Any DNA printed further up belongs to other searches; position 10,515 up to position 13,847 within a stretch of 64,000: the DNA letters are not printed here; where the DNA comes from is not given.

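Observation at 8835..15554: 1630-aa repetitive polytopic membrane lipoprotein (HEAT-like N-domain + about 25 Gly/Ala-rich TM hairpin repeats) co-transcribed with a GAF hybrid histidine kinase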

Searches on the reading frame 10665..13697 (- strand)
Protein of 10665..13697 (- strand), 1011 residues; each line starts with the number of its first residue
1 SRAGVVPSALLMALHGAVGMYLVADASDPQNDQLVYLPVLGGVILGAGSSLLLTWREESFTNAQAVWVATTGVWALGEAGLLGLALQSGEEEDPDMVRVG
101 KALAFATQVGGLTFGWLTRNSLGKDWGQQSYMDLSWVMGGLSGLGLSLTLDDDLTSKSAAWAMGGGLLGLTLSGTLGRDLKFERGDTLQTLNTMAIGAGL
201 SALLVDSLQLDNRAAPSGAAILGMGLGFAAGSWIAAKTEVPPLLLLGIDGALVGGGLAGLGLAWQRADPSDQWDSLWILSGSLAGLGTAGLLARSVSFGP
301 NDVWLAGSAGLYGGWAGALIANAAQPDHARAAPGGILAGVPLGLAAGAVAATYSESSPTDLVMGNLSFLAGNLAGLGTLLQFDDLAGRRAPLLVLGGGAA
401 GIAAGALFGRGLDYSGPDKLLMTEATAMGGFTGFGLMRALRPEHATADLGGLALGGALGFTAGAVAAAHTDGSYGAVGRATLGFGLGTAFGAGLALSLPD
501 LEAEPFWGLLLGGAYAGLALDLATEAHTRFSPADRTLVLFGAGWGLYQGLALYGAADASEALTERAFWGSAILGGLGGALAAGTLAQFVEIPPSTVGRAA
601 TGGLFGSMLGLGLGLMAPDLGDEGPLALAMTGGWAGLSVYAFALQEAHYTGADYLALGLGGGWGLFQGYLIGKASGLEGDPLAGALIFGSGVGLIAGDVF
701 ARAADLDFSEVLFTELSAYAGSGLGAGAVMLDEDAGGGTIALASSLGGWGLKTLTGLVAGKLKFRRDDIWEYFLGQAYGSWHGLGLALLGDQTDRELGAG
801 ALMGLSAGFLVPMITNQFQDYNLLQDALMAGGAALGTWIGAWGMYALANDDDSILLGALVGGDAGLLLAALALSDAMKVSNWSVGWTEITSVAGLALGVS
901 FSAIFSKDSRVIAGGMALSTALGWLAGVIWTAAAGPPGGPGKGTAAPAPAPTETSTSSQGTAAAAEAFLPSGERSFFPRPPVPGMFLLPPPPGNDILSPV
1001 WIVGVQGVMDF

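Call 31: search_solved_structures(query=window:10665-13697:-, max_evalue=10)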
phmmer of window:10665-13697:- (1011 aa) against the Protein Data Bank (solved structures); distinct sequences matched with E-value up to 10: 14.
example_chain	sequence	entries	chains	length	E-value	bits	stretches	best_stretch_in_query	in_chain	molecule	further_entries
3p5u_A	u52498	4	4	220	0.21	12.8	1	105-147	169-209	Actinidin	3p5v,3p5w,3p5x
8r78_A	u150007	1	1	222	0.36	12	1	105-136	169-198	Ficin 3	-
6ics_O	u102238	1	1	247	0.41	11.8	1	145-211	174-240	Outer surface protein A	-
3tea_A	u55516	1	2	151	0.48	11.6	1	467-528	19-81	4-hydroxybenzoyl-CoA thioesterase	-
5ojx_A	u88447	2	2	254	0.65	11.2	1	64-142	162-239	TetR family transcription regulator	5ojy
3r3c_A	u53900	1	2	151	0.68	11.1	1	467-528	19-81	4-hydroxybenzoyl-CoA thioesterase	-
3r32_A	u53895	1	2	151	0.68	11.1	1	467-528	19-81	4-hydroxybenzoyl-CoA thioesterase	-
3r36_B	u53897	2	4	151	0.91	10.7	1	467-528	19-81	4-hydroxybenzoyl-CoA thioesterase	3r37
4yyq_A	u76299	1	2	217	1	10.5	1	111-135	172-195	Ficin isoform A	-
6ais_O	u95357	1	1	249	1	10.5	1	144-211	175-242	Outer surface protein A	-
1q4s_A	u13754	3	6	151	1.3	10.2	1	467-528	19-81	Thioesterase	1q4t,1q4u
3r3a_A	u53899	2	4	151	1.3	10.1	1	467-528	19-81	4-hydroxybenzoyl-CoA thioesterase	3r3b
3bcn_A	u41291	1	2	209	2.1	9.5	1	115-143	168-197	Ervatamin-A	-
2pns_A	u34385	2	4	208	2.3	9.3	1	113-144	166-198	Ervatamin-C, a papain-like plant cysteine protease | Ervatamin-C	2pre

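Call 34: search_protein_representatives(protein=window:10665-13697:-)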
Query: 1011 residues. Proteins with E-value up to 0.001 (for the whole library): 109; up to 1e-10: 55; up to 1e-30: 12. The best 109 are listed.
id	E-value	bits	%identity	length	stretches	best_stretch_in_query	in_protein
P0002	0.0e+00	1820.6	87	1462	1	1-1011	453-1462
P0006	1.2e-180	619.5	43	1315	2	261-1009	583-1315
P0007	3.1e-169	581.7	44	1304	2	314-1009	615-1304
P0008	2.3e-157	542.4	53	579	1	424-1010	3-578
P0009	5.5e-154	531.2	38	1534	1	2-1009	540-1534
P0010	1.4e-148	513.3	44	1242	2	222-640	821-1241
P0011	1.4e-139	483.5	40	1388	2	277-1009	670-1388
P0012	9.7e-130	451.0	40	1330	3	525-934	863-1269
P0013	2.5e-125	436.4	45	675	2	400-1008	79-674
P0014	2.7e-96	340.2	37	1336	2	450-963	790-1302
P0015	6.0e-77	276.2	46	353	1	655-1007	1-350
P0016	3.7e-44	167.6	31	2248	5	392-931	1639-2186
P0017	3.3e-29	118.1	31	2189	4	6-836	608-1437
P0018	3.1e-26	108.3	30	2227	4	261-932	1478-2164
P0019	1.8e-24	102.5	30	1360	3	311-734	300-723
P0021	6.5e-22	94.0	30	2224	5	181-552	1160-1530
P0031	2.1e-18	82.3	32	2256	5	511-929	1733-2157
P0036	3.3e-16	75.1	32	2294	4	308-672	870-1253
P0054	2.5e-11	59.0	31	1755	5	229-582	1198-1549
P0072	5.6e-09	51.2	30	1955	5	216-618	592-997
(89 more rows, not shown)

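Call 55: search_protein_families(library=pfam, alignment_id=A3, max_evalue=0.01)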
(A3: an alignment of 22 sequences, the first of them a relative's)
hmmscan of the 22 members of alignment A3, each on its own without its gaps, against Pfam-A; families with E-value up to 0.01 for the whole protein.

A. member 1, P0016 (2248 aa): 1 family
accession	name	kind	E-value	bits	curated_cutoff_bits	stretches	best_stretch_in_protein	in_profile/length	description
PF13646.12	HEAT_2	-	4.2e-09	37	27.7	1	60-148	3-86/88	HEAT repeats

B. families by the number of members that match (of 22 scanned): 7 families
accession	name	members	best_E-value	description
PF13646.12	HEAT_2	22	5.3e-32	HEAT repeats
PF02985.28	HEAT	11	1.9e-09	HEAT repeat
PF13513.12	HEAT_EZ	7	6.3e-05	HEAT-like repeat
PF00514.29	Arm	3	7.7e-06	Armadillo/beta-catenin-like repeat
PF12717.13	Cnd1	3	0.00051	non-SMC mitotic condensation complex subunit 1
PF03130.22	HEAT_PBS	1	6.8e-05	PBS lyase HEAT-like repeat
PF11838.14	ERAP1_C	1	0.0011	ERAP1-like C-terminal domain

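Call 56: predict_structure(alignment_id=A1)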
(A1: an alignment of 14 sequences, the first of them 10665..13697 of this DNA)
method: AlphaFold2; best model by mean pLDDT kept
length: 1011 residues; sequences in the alignment: 14
mean_pLDDT: 75.5   pTM: 0.44
mean pLDDT of the five models: 75.5, 72.2, 62.9, 52.8, 52.2
residues with pLDDT >= 90: 19; 70-90: 743; 50-70: 178; < 50: 71
segments of 3 or more residues with pLDDT < 50: 558-561, 937-985, 992-994, 1001-1003, 1005-1011
pLDDT, mean of each block of 10 residues (from residue 1): 75 87 76 70 85 75 87 86 69 69 85 88 77 86 84 72 87 70 63 80 77 76 85 71 69 81 76 80 76 61 76 85 80 84 78 69 82 87 68 85 73 71 88 88 81 90 81 77 87 84 84 87 74 84 88 64 75 89 85 84 89 82 79 87 73 74 83 79 88 81 61 72 81 74 81 69 56 70 70 70 76 63 76 85 79 76 82 76 85 86 79 87 85 57 35 28 30 35 47 50 42 32
secondary structure, 60 per line:
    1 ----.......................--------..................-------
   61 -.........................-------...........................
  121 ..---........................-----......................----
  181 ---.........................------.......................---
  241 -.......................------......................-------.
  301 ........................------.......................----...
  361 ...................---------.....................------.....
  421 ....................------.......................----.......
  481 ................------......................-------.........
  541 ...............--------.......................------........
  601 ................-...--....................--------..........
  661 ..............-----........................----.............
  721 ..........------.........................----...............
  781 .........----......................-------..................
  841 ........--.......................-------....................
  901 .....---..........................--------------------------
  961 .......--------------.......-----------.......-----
elements in order (helices of 4 or more, strands of 3 or more residues): H5-27 H36-53 H62-86 H94-122 H126-149 H155-176 H184-208 H215-237 H242-264 H271-292 H300-324 H331-353 H358-379 H389-409 H416-440 H447-469 H474-496 H503-524 H532-555 H564-586 H593-616 H623-642 H651-674 H680-703 H708-730 H737-761 H766-789 H794-815 H823-848 H851-873 H881-905 H909-934 H961-967 E982-988 E1000-1006

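Call 76: fold_search(model_id=the predicted structure, library=pdb)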
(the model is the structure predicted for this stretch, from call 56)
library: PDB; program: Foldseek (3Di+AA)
matches with E <= 10: 210; with E <= 0.001: 0
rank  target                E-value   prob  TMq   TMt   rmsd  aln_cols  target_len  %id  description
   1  4ja3_B                2.5e-01  0.23  0.09  0.16  28.8       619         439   12  Partially occluded inward open conformation of the xylose transporter XylE from E. coli (released 2013-05-01)
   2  9juj                  3.9e-01  0.06  0.08  0.07  41.6      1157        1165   11  Structure of Arabidopsis thaliana ABCB1 in the inward-facing conformation (released 2025-03-05)
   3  8zke                  4.7e-01  0.25  0.11  0.20  20.9       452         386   16  Cryo-EM structure of inward-facing Anhydromuropeptide permease (AmpG) in complex with GlcNAc-1,6-anhMurNAc (released 2025-05-21)
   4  4m2s_A                4.8e-01  0.06  0.08  0.07  40.8      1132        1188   11  Corrected Structure of Mouse P-glycoprotein bound to QZ59-RRR (released 2013-11-13)
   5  8ufd_A                5.0e-01  0.14  0.09  0.15  29.2       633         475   14  Multidrug efflux pump MtEfpA bound with inhibitor BRD8000.3 (released 2024-09-11)
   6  9bii_A                6.8e-01  0.11  0.08  0.14  29.6       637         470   15  Mycobacterium tuberculosis EFPA antiparallel dimer (released 2025-02-05)
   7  8x6x_A                7.0e-01  0.14  0.09  0.16  29.0       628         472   14  Structure of the multidrug efflux pump EfpA from M. tuberculosis complexed with lipids (released 2024-11-27)
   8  4ja3_A                7.0e-01  0.13  0.08  0.15  28.2       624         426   12  Partially occluded inward open conformation of the xylose transporter XylE from E. coli (released 2013-05-01)
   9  9kgl_B                7.6e-01  0.08  0.11  0.09  34.6      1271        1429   10  Structure of KATP channel in complex with centipede toxin SpTx1 (released 2025-11-12)
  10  6nc7_B                8.2e-01  0.14  0.10  0.16  24.4       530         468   13  Lipid II flippase MurJ, inward open conformation (released 2019-04-17)
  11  8jxq                  8.2e-01  0.06  0.10  0.08  38.0      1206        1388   11  Cryo-EM structure of bilirubin ditaurate (BDT) bound human ABC transporter ABCC2 (released 2024-01-03)
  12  9m1n_D                8.5e-01  0.15  0.17  0.16  22.2      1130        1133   11  Cryo-EM structure of the TBC-DC-Arl2-alpha-beta-tubulin complex with GDP-AlFx (released 2025-10-22)
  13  5yke_B                9.8e-01  0.08  0.11  0.12  33.9      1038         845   10  Structure of pancreatic ATP-sensitive potassium channel bound with glibenclamide and ATPgammaS (focused refinement on  (released 2018-04-18)
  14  9kjc                  1.1e+00  0.03  0.07  0.06  41.2      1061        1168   10  Cryo-EM structure of BL-bound atABCB19 in lipid nanodisc (released 2025-05-21)
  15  9kg2                  1.1e+00  0.04  0.08  0.08  40.4      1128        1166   10  Cryo-EM structure of apo form atABCB19 in lipid nanodisc (released 2025-05-21)
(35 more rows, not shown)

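Call 78: find_homologous_proteins(query=A3, max_evalue=1e-10)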
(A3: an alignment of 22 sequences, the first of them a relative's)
Query A3 (22 sequences) (2248 aa, profile of the alignment): 12 proteins with E <= 1e-10 among 8000 candidates.
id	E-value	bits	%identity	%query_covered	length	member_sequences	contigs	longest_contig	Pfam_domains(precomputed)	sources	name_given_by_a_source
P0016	0.0e+0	2296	100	100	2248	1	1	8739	PF13646.13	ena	-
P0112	2.4e-66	242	-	-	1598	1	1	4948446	PF23271.2,PF12717.14,PF00514.30,PF10363.16,PF24714.2,PF12755.14,PF02985.29,PF01602.27,PF21581.4,PF25786.1,PF03130.23,PF13513.13,PF13646.13,PF25151.2,PF23227.2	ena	-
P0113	1.6e-54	203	43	2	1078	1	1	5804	PF12717.14,PF00514.30,PF24714.2,PF12755.14,PF02985.29,PF01602.27,PF14663.12,PF21581.4,PF25786.1,PF03130.23,PF13513.13,PF13646.13,PF23227.2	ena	-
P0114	1.2e-35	140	28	5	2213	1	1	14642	PF12717.14,PF00514.30,PF01347.29,PF02985.29,PF05569.18,PF03130.23,PF20168.5,PF13513.13,PF01602.27,PF13646.13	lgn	-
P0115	3.7e-33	132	32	2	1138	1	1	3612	PF21581.4,PF12717.14,PF00514.30,PF12755.14,PF25786.1,PF02985.29,PF03130.23,PF13513.13,PF14663.12,PF13646.13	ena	-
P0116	1.1e-28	117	34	3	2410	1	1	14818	PF23271.2,PF12717.14,PF00514.30,PF26715.1,PF10363.16,PF24714.2,PF22646.3,PF12755.14,PF02985.29,PF22956.3,PF01602.27,PF25780.2,PF25767.2,PF21581.4,PF25786.1,PF03130.23,PF20168.5,PF13513.13,PF13646.13,PF23227.2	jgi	jgi:HEAT repeat protein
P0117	1.8e-25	106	-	-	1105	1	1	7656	PF23271.2,PF12717.14,PF00514.30,PF12755.14,PF02985.29,PF11838.15,PF01602.27,PF12765.14,PF21581.4,PF25786.1,PF03130.23,PF13513.13,PF13646.13,PF23227.2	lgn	-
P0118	1.4e-15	74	-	-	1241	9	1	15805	PF12717.14,PF07714.24,PF00069.32,PF02985.29,PF03109.23,PF13513.13,PF13646.13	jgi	jgi:serine/threonine protein kinase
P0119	3.0e-14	69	-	-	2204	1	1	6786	PF12717.14,PF25174.2,PF24814.2,PF23381.2,PF02985.29,PF25173.2,PF24817.2,PF01602.27,PF21581.4,PF24807.2,PF00400.39,PF13646.13,PF23414.2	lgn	-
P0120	4.9e-14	69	-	-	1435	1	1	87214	PF23271.2,PF12717.14,PF00514.30,PF26715.1,PF02985.29,PF24987.2,PF25767.2,PF25786.1,PF24883.3,PF03130.23,PF05729.19,PF13513.13,PF13646.13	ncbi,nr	ncbi:MAG: hypothetical protein C0501_07915 [Isosphaera sp.]|nr:hypothetical protein [Isosphaera sp.]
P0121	4.1e-13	66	36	2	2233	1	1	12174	PF12717.14,PF25174.2,PF24814.2,PF23381.2,PF02985.29,PF25173.2,PF23411.2,PF25175.2,PF24817.2,PF01602.27,PF21581.4,PF24807.2,PF00400.39,PF13646.13,PF23414.2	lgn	-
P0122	1.3e-12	64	-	-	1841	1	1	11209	PF23271.2,PF12717.14,PF00514.30,PF26715.1,PF24714.2,PF02985.29,PF11865.15,PF24492.2,PF01602.27,PF25767.2,PF04118.21,PF25786.1,PF03130.23,PF20168.5,PF13513.13,PF13646.13,PF23227.2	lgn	-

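Call 79: find_encoding_contigs(protein=P0009, flank=8000, max_places=2)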
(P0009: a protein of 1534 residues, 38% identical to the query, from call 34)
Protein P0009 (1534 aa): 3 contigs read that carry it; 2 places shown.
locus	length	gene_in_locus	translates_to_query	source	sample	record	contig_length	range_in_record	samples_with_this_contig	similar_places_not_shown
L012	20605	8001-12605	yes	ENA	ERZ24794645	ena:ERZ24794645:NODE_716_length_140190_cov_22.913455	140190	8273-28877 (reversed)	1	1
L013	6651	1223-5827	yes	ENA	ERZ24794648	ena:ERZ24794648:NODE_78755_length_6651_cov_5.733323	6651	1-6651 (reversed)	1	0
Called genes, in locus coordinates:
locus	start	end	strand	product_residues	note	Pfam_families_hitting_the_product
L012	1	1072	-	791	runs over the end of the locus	PF00488:MutS_V, PF20297:MSSS (weak), PF01713:Smr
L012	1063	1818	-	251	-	-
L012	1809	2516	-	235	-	PF00149:Metallophos, PF12850:Metallophos_2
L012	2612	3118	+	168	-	PF00782:DSPc, PF22785:Tc-R-P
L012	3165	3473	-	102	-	PF04977:DivIC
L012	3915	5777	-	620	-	PF02771:Acyl-CoA_dh_N, PF02770:Acyl-CoA_dh_M, PF00441:Acyl-CoA_dh_1, PF22924:ACOX_C_alpha1 (weak), PF08028:Acyl-CoA_dh_2, PF12806:Acyl-CoA_dh_C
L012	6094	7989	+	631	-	-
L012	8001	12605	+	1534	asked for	PF13646:HEAT_2 (weak)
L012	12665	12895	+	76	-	-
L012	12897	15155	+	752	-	PF12836:HHH_3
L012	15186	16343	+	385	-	-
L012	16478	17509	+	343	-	PF00022:Actin, PF06723:MreB_Mbl, PF00012:HSP70, PF11104:PilM_2 (faint), PF14450:FtsA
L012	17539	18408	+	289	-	PF04085:MreC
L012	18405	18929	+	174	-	-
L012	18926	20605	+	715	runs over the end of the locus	PF03717:PBP_dimer, PF00905:Transpeptidase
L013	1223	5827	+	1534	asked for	PF13646:HEAT_2 (weak)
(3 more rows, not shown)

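Call 83: find_encoding_contigs(protein=P0031, flank=8000, max_places=2)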
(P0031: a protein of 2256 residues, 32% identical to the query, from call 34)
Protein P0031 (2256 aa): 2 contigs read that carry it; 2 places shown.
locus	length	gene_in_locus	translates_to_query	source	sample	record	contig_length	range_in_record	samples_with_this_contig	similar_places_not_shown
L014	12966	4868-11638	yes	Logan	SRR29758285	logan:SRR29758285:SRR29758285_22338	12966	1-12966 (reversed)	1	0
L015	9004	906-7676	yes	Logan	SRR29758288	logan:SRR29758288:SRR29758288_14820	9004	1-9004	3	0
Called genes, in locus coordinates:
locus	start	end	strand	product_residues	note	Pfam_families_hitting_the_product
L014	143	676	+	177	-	PF13801:Metal_resist, PF07813:LTXXQ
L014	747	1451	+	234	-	PF00072:Response_reg, PF00486:Trans_reg_C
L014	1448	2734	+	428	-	PF00672:HAMP, PF00512:HisKA, PF02518:HATPase_c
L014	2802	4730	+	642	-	PF00072:Response_reg, PF00989:PAS (weak), PF13188:PAS_8, PF13426:PAS_9 (weak), PF02518:HATPase_c, PF00072:Response_reg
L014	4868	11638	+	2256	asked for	-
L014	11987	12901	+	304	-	-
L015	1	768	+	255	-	?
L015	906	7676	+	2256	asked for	-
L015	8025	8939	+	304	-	-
